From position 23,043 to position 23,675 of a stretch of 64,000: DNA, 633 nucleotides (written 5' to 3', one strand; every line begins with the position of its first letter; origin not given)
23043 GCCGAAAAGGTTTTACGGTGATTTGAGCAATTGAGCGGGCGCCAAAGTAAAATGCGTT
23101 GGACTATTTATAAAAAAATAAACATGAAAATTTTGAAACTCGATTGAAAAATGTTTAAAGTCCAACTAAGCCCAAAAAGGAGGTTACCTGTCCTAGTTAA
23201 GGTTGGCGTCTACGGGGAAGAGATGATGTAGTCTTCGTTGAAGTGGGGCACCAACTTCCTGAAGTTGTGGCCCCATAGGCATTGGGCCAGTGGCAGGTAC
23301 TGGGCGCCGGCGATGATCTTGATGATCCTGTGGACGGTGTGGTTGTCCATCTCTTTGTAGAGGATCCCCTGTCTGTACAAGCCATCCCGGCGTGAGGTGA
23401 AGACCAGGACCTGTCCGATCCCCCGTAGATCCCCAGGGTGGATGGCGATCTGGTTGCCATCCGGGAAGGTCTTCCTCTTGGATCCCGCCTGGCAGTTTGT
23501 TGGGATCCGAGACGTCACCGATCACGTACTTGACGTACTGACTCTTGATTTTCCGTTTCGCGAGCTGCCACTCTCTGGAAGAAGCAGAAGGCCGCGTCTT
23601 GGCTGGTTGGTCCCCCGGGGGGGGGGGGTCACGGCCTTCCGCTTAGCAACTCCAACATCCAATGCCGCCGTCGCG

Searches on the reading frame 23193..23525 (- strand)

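Call 23: search_protein_families(library=pfam, max_evalue=0.01, proteins=[window:23193-23525:-])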
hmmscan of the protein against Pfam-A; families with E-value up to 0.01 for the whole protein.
window:23193-23525:- (110 aa): 0 families

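Call 26: search_protein_families(library=pfam, max_evalue=1, proteins=[window:23210-23518:-])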
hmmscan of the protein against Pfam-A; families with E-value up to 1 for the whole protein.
window:23210-23518:- (102 aa): 1 family
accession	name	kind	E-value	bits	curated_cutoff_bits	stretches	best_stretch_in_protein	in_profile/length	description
PF07676.18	PD40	-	0.15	12.5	20.9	0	35-46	20-32/38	WD40-like Beta Propeller Repeat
